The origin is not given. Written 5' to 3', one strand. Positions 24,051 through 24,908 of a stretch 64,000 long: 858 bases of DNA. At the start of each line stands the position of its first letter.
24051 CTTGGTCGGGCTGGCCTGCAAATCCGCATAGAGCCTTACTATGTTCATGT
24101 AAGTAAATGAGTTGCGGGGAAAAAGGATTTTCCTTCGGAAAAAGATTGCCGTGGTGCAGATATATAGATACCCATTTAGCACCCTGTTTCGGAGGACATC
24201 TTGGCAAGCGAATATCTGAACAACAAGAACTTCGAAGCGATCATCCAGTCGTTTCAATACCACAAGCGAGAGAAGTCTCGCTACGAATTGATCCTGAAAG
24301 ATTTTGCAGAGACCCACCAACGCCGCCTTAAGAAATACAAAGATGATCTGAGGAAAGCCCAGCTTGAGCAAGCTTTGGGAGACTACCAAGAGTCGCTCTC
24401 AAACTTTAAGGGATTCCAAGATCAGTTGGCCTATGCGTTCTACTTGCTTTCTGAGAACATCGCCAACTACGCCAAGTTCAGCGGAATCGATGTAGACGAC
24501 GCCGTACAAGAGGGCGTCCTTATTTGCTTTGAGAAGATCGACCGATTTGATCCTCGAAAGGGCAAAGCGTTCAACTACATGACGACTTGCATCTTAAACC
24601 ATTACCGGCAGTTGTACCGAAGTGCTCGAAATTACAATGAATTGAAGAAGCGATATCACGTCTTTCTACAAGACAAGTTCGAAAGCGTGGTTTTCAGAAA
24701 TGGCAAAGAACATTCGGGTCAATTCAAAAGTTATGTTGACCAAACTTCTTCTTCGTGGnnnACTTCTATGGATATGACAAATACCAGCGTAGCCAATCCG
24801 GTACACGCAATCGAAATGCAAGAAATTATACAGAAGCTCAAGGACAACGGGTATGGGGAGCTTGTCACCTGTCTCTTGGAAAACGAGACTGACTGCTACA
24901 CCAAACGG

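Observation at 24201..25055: gp55-like region-2-only sigma factor with an adjacent acidic small ORF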

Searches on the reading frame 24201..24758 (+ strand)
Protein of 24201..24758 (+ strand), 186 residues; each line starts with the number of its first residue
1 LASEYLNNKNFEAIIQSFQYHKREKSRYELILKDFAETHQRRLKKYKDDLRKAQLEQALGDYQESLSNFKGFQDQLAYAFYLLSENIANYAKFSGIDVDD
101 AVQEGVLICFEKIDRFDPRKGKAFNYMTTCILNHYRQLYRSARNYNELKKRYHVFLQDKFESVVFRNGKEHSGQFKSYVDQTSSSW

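Call 3: search_protein_families(library=pfam, proteins=[window:24201-24758:+], max_evalue=1)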
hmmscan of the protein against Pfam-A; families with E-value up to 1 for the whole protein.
window:24201-24758:+ (186 aa): 4 families
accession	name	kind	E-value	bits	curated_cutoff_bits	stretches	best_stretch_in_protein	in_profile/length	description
PF04542.20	Sigma70_r2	-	6.8e-08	32.6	24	1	92-143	17-69/71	Sigma-70 region 2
PF17179.9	Fer4_22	-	0.079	14.3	27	1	108-168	16-77/95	4Fe-4S dicluster domain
PF21109.2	Stonustoxin_helical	-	0.14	12.8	27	1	122-185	12-77/96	Stonustoxin helical domain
PF19481.4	DUF6017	-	0.15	12.7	27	1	118-160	18-60/148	Family of unknown function (DUF6017)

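Call 4: search_protein_families(library=phrogs, proteins=[window:24201-24758:+], max_evalue=1)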
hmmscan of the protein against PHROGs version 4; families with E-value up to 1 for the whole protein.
window:24201-24758:+ (186 aa): 5 families
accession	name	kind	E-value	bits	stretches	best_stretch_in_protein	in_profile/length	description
phrog_234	-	transcription regulation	2.2e-08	35.4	1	39-170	35-138/181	late sigma transcription factor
phrog_351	-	transcription regulation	7e-07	29.2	1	81-142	513-578/928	RNA polymerase sigma factor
phrog_1740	-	transcription regulation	0.0016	18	1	89-147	74-131/567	RNA polymerase sigma factor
phrog_31120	-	unknown function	0.01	17.2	1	10-80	4-76/90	-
phrog_25554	-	unknown function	0.41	11.7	1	15-104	4-87/183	-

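Call 8: search_dna_similar(query=window:24201-24758:+, collection=phages, mode=protein, max_evalue=0.001, max_rows=30)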
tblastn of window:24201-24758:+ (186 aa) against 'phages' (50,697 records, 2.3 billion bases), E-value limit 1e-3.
Records with a match: 2; places in all: 3; records where one place covers at least 80% of the query: 1.
Best place of each record, by identity: <60% 2.
By first word of the organism name: uncultured 1; Ochrobactrum 1.
By host as written in the record: - 1; Ochrobactrum sp. POC9 1.
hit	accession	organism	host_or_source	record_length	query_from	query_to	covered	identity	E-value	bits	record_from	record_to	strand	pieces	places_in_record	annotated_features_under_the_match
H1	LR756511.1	uncultured phage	metagenomic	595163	1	167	90%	56.3%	5e-52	184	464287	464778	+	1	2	record has no annotation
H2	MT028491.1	Ochrobactrum phage vB_OspM_OC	Ochrobactrum sp. POC9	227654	74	163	48%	32.3%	2e-4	47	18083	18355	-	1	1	RNA polymerase sigma factor for late transcription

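Call 9: find_related_loci(query=window:24201-24758:+, collection=viral_contigs, flank=4000)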
Query window:24201-24758:+ (186 aa) in viral_contigs; peptide patterns used: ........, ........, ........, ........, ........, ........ (x = any residue, [..] = any of these).
295 stretches matched a pattern; 281 encode a relative of the query (tblastn E <= 1e-3); the best 80 are kept; 80 distinct loci.
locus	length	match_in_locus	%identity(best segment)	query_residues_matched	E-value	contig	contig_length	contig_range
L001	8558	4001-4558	73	1-186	3e-93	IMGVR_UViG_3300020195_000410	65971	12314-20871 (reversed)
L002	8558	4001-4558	73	1-186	3e-93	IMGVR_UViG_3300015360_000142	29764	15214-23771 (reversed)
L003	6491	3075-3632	73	1-186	6e-92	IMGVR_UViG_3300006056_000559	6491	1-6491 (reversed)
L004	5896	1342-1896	73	1-186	2e-91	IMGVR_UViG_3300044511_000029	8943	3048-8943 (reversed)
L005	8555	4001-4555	72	1-186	8e-90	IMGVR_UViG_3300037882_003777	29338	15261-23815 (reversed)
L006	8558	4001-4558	69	1-186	2e-87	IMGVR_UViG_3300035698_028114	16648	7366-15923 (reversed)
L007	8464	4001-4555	69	1-186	3e-87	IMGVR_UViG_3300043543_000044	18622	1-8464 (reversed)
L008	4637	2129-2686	68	1-186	3e-87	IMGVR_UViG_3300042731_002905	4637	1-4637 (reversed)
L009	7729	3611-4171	67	1-186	5e-85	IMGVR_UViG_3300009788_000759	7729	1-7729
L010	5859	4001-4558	67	1-186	3e-84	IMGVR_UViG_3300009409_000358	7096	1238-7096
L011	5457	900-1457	67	1-186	3e-84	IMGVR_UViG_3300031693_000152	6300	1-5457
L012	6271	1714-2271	67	1-186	3e-84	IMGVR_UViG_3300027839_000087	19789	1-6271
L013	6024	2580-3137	67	1-186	3e-84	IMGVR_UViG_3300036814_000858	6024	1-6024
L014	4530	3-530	69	11-186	2e-83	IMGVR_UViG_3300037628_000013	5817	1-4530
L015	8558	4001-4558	66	1-186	4e-83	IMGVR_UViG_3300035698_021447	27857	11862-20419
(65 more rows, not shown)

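Call 10: get_annotated_region(hit=H1, flank=4000)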
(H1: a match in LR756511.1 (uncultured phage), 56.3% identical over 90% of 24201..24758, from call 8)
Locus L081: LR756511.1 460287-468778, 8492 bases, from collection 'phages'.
description: uncultured phage genome assembly, chromosome: 1.
organism: uncultured phage (NCBI taxid 278008)
taxonomy: Viruses; environmental samples
host: -; source: metagenomic; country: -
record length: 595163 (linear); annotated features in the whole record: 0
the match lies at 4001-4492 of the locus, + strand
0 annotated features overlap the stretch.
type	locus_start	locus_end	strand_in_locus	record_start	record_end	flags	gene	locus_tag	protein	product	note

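Call 27: find_homologous_proteins(query=window:24201-24758:+, max_evalue=0.001)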
Query window:24201-24758:+ (186 aa): 1173 proteins with E <= 0.001 among 1225 candidates; the best 120 are listed.
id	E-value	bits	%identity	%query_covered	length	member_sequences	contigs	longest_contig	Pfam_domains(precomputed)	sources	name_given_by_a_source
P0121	1.6e-117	408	99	100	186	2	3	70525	PF04542.21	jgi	-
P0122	4.5e-103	361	86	100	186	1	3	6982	PF04542.21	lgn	-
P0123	5.7e-102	357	85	100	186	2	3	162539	PF04542.21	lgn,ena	-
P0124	3.2e-99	348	84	100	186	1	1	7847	PF04542.21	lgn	-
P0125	4.1e-94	332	82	100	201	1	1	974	PF04542.21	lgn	-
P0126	2.2e-93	329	81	100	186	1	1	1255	PF04542.21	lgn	-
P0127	9.7e-91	321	76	100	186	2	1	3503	PF04542.21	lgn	-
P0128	4.4e-85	302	72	100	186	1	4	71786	PF04542.21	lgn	-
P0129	4.6e-85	302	73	100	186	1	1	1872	PF04542.21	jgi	jgi:DNA-directed RNA polymerase specialized sigma subunit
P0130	5.2e-85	302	73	100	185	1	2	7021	PF04542.21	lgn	-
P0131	8.0e-85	301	73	100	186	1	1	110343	PF04542.21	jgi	jgi:DNA-directed RNA polymerase specialized sigma subunit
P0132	9.1e-85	301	72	100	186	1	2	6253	PF04542.21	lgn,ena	-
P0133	1.2e-84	301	73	100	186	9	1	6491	PF04542.21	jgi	-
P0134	1.3e-84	301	73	100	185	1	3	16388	PF04542.21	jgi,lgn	jgi:DNA-directed RNA polymerase sigma subunit (sigma70/sigma32)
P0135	1.9e-84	300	73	100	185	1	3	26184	PF04542.21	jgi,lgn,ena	jgi:DNA-directed RNA polymerase sigma subunit (sigma70/sigma32)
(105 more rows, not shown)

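Call 30: search_solved_structures(query=window:24201-24758:+, max_evalue=1, show_alignments=2)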
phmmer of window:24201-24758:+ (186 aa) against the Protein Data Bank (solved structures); distinct sequences matched with E-value up to 1: 4.
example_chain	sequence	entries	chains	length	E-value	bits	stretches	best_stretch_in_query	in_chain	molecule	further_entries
8b3z_A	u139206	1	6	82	0.18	15.1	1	87-139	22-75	RNA polymerase sigma factor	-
5h6x_A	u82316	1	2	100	0.21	14.9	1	88-130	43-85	RNA polymerase sigma factor RpoS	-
4cxf_A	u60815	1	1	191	0.22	14.9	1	93-143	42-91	RNA POLYMERASE SIGMA FACTOR CNRH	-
9dvs_G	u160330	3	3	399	0.31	14.4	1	52-129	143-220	RNA polymerase sigma factor SigA1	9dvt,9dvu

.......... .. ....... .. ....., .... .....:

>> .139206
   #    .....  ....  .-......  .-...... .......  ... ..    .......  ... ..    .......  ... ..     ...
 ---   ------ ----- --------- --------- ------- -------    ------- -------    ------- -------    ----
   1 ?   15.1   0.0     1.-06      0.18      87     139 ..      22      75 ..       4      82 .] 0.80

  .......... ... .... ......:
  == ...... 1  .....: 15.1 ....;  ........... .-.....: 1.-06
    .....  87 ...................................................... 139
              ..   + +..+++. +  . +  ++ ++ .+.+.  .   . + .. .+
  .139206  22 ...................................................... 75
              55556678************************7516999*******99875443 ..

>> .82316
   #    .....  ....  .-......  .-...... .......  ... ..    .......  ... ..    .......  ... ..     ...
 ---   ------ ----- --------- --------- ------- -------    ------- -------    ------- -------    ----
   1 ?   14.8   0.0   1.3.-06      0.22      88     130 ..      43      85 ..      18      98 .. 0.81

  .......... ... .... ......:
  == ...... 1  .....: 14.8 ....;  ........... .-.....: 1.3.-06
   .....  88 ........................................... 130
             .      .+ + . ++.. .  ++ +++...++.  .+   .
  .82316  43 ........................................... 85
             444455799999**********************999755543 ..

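Call 35: search_solved_structures(query=A2, max_evalue=1, show_alignments=0)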
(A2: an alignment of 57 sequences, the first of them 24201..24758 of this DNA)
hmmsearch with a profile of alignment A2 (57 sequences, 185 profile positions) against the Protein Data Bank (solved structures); distinct sequences matched with E-value up to 1: 9.
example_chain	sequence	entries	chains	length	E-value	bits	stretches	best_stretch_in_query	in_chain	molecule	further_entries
8b3z_A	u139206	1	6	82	0.019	18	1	87-135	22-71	RNA polymerase sigma factor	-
7ckq_F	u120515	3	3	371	0.18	14.8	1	63-129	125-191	RNA polymerase sigma factor SigA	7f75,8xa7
4cxf_A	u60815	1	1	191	0.29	14.2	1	91-143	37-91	RNA POLYMERASE SIGMA FACTOR CNRH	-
1sig_A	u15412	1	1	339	0.32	14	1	33-129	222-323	RNA POLYMERASE PRIMARY SIGMA FACTOR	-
5yix_A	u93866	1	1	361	0.48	13.4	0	62-129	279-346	RNA polymerase sigma factor RpoD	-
4ljz_F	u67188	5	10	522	0.67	13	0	33-129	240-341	RNA polymerase sigma factor RpoD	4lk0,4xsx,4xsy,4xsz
5vt0_L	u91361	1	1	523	0.67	13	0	33-129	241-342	RNA polymerase sigma factor RpoD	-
8k59_F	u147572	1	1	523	0.67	13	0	33-129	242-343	RNA polymerase sigma factor RpoD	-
6n4c_F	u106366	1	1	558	0.75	12.8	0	33-129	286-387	RNA polymerase sigma factor RpoD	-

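Call 41: get_annotated_region(hit=H2, flank=4000)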
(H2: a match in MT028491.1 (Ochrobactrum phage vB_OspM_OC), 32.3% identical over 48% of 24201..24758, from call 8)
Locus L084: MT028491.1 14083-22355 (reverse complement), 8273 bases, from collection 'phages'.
description: Ochrobactrum phage vB_OspM_OC, complete genome.
organism: Ochrobactrum phage vB_OspM_OC (NCBI taxid 2712956)
taxonomy: Viruses; Duplodnaviria; Heunggongvirae; Uroviricota; Caudoviricetes; Kyanoviridae
host: Ochrobactrum sp. POC9; source: sewage; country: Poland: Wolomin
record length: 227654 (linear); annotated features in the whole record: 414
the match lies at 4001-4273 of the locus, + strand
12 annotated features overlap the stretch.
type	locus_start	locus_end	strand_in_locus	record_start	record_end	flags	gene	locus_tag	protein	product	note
CDS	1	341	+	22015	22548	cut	-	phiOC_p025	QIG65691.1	hypothetical protein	-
CDS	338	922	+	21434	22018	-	-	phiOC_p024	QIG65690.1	hypothetical protein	-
CDS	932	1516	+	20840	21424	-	-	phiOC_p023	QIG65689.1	hypothetical protein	-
CDS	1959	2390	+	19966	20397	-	-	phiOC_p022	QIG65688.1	UvsY protein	Recombination, repair and ssDNA binding protein UvsY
CDS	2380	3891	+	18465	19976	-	-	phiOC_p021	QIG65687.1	ATP-dependent DNA helicase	UvsW ATP-dependent DNA helicase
CDS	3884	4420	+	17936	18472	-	-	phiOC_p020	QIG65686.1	RNA polymerase sigma factor for late transcription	-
CDS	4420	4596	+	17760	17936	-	-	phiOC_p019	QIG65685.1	hypothetical protein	-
CDS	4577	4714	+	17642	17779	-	-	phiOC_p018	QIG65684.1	hypothetical protein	-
CDS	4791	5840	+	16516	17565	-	-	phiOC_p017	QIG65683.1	endonuclease subunit 1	-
CDS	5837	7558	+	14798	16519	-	-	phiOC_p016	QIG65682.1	endonuclease subunit 2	-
CDS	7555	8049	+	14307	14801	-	-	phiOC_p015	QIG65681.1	peptide deformylase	-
CDS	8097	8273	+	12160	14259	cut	-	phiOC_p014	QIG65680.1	cobalamin biosynthesis protein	cobalamin biosynthesis protein CobT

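Call 43: find_encoding_contigs(protein=P0121, flank=10000, max_places=3)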
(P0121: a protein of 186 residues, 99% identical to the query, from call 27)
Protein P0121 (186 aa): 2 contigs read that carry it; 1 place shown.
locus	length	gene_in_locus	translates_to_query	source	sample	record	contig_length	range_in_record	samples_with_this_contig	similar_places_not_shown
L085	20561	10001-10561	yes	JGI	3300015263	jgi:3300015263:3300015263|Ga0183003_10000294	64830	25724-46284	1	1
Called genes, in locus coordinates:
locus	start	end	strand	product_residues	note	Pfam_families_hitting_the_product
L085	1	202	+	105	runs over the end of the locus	-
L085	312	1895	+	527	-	PF25199:nSTAND_NTPase5 (weak), PF20720:nSTAND3 (weak), PF00004:AAA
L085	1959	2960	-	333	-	-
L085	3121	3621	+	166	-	-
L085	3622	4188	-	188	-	-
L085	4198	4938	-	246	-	-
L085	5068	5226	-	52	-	-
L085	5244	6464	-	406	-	PF12322:T4_baseplate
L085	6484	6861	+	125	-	-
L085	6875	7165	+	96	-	-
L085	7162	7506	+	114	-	-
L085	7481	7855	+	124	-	-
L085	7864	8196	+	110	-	-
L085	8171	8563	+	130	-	-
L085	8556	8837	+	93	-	-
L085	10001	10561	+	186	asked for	PF04542:Sigma70_r2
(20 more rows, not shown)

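Call 49: predict_structure(alignment_id=A2)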
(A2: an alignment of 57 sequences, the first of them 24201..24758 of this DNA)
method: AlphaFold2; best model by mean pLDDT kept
length: 186 residues; sequences in the alignment: 57
mean_pLDDT: 84.2   pTM: 0.68
mean pLDDT of the five models: 84.2, 84.1, 82.4, 80.9, 80.9
residues with pLDDT >= 90: 101; 70-90: 56; 50-70: 10; < 50: 19
segments of 3 or more residues with pLDDT < 50: 1-3, 170-178, 180-186
pLDDT, mean of each block of 10 residues (from residue 1): 60 90 97 97 96 96 97 94 89 81 93 82 87 90 89 91 64 47 43
secondary structure, 60 per line:
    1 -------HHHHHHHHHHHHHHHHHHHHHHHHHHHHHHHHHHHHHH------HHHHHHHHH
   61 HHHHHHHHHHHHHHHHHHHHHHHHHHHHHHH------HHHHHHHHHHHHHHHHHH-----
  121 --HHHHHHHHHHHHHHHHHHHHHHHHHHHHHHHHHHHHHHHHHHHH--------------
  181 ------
elements in order: H8-45 H52-91 H98-115 H123-166
